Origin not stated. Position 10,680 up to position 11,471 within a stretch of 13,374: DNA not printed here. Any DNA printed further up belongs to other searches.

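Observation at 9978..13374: Large TPR protein (more than 1130 aa, runs off the window) with an internal C39-like cysteine peptidase domain; not present in the ORF track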

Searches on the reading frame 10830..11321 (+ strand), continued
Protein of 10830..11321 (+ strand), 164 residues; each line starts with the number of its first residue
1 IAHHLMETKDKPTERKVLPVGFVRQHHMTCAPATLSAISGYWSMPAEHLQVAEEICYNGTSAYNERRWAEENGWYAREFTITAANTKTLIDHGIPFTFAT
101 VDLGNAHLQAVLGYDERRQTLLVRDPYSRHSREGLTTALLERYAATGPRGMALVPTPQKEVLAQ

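Call 72: search_protein_representatives(protein=window:10830-11321:+)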
Query: 164 residues. Proteins with E-value up to 0.001 (for the whole library): 1153; up to 1e-10: 960; up to 1e-30: 673. The best 150 are listed.
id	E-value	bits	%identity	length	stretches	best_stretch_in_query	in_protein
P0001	4.6e-99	345.1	94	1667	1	1-164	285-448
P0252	5.1e-62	224.7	67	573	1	14-158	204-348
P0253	3.5e-60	218.7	64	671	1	14-159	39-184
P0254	9.0e-60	217.4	63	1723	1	12-159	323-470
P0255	1.8e-59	216.4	65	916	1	13-159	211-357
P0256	2.7e-59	215.9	61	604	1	15-159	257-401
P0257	1.4e-58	213.6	65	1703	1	18-162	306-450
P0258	3.4e-58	212.3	66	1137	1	15-162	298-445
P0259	3.8e-58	212.1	63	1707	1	2-158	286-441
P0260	2.4e-57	209.5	61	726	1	13-161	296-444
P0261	3.3e-57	209.1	64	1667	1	17-159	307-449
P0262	4.9e-57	208.5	59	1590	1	5-159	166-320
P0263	6.4e-57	208.1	62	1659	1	13-163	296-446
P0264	1.1e-56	207.4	59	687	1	1-158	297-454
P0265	2.8e-56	206.0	61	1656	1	14-163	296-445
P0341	2.7e-50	186.6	60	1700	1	13-158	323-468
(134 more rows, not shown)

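Call 75: search_dna_similar(query=window:10830-11321:+, collection=plasmids, mode=protein, max_evalue=0.00001, max_rows=20)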
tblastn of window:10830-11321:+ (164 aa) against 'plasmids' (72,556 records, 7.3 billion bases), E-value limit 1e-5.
Records with a match: 1; places in all: 1; records where one place covers at least 80% of the query: 1.
Best place of each record, by identity: <60% 1.
By first word of the organism name: Bacillus 1.
By predicted mobility (MOB-suite, as given by PLSDB): non-mobilizable 1.
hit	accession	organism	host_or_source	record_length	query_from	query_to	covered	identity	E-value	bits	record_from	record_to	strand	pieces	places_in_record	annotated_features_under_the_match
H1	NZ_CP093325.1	Bacillus sp. N5-665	whole organism,peat soil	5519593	12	163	93%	31.0%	1e-9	63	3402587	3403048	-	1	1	none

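Call 76: search_dna_similar(query=window:10830-11321:+, collection=phages, mode=protein, max_evalue=0.001, max_rows=10)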
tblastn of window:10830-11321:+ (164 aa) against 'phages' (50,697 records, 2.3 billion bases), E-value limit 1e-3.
No match.

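Call 78: get_annotated_region(hit=H1, flank=8000)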
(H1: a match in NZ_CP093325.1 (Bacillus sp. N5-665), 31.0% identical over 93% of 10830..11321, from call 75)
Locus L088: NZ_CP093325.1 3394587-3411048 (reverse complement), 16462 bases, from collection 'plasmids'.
description: Bacillus sp. N5-665 strain N5/665 plasmid p1, complete sequence
organism: Bacillus sp. N5-665 (NCBI taxid 2925318)
taxonomy: Bacteria; Bacillota; Bacilli; Bacillales; Bacillaceae; Bacillus; Bacillus sp. N5-665
host: -; source: whole organism,peat soil; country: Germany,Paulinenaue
typing (MOB-suite, as given by PLSDB): non-mobilizable
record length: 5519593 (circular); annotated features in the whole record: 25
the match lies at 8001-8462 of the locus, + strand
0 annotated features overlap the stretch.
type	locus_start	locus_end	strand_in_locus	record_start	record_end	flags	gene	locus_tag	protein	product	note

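Call 80: search_protein_families(library=pfam, proteins=[L088:7101-11303:+, L088:11697-14798:+, L088:3287-4975:+, L088:5320-6030:+, L088:6362-6799:+], max_evalue=0.001)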
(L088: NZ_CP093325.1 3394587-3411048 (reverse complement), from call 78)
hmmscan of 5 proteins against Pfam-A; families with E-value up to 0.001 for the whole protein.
L088:7101-11303:+ (1400 aa): 21 families
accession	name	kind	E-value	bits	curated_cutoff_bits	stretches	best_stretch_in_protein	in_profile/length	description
PF14559.12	TPR_19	-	4.1e-37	126.8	25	2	1291-1346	3-58/68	Tetratricopeptide repeat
PF07719.23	TPR_2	-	5.3e-28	95.2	27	1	913-943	3-33/34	Tetratricopeptide repeat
PF13428.12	TPR_14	-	4e-27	92.3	23.5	0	1280-1320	2-42/44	Tetratricopeptide repeat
PF13181.12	TPR_8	-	2.9e-26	89.8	25.7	1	914-943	4-33/34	Tetratricopeptide repeat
PF13432.12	TPR_16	-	9.8e-24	83.9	32.7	1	636-698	3-65/65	Tetratricopeptide repeat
PF13424.12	TPR_12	-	1.1e-20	74.1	30.1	1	1282-1343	13-75/77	Tetratricopeptide repeat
PF13414.12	TPR_11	-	1.8e-20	72.8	26.8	0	920-957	3-40/42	TPR repeat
PF23914.1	TPR_CcmH_CycH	-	3.2e-20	73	42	0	1023-1099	62-143/158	Cytochrome c-type biogenesis protein H TPR domain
PF12895.13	ANAPC3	-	7.8e-19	68.2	27.2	0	625-687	20-79/82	Anaphase-promoting complex, cyclosome, subunit 3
PF13529.12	Peptidase_C39_2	-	8.4e-19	69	24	1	311-418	4-143/143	Peptidase_C39 like family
PF00515.34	TPR_1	-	3e-17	62.1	27.8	1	914-944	4-34/34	Tetratricopeptide repeat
PF13431.12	TPR_17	-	7.9e-17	60.5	24.4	0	755-788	1-34/34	Tetratricopeptide repeat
PF13371.12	TPR_9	-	1e-12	48.3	35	1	1323-1387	5-69/73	Tetratricopeptide repeat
PF13174.12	TPR_6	-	5.3e-09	36.6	26.3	0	914-939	3-28/33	Tetratricopeptide repeat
PF13176.12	TPR_7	-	1.2e-08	34.8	27.9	0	1281-1307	1-29/36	Tetratricopeptide repeat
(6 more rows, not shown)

L088:11697-14798:+ (1033 aa): 6 families
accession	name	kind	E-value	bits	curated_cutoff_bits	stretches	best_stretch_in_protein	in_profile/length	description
PF00133.28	tRNA-synt_1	-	1.4e-129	432.9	22.7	1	18-622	3-406/414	tRNA synthetases class I (I, L, M and V)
PF19302.4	DUF5915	-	7.7e-39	133.7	27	1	837-1030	2-193/195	Domain of unknown function (DUF5915)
PF08264.19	Anticodon_1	-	8.3e-35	120.3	25.1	1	675-818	1-145/148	Anticodon-binding domain of tRNA ligase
PF09334.17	tRNA-synt_1g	-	5.2e-21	75.3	20.1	2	49-193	10-135/391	tRNA synthetases class I (M)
PF01406.26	tRNA-synt_1e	-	6.9e-07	29.4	27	0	562-620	226-283/301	tRNA synthetases class I (C) catalytic domain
PF01921.24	tRNA-synt_1f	-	0.0002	20.8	27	0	568-647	262-338/360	tRNA synthetases class I (K)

L088:3287-4975:+ (562 aa): 3 families
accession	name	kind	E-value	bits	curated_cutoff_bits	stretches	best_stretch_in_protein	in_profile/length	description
PF00750.26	tRNA-synt_1d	-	2.1e-99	333.3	23.3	1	94-435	2-348/349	tRNA synthetases class I (R), catalytic domain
PF05746.21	DALR_1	-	6.8e-32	110.4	22.3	1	450-562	1-117/117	DALR anticodon binding domain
PF03485.21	Arg_tRNA_synt_N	-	2.5e-16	60.5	21.5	1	3-84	3-85/85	Arginyl tRNA synthetase N terminal domain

L088:5320-6030:+ (236 aa): 4 families
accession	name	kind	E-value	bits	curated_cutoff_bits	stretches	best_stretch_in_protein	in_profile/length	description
PF08241.18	Methyltransf_11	-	1.7e-09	38.6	21.2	1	5-84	16-95/95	Methyltransferase domain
PF13847.12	Methyltransf_31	-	3e-09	37.2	27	1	8-88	29-113/145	Methyltransferase domain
PF13649.12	Methyltransf_25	-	3.9e-09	37.5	27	1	6-80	18-97/97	Methyltransferase domain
PF08242.18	Methyltransf_12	-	5.4e-07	30.7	30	1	3-82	14-98/98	Methyltransferase domain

L088:6362-6799:+ (145 aa): 0 families
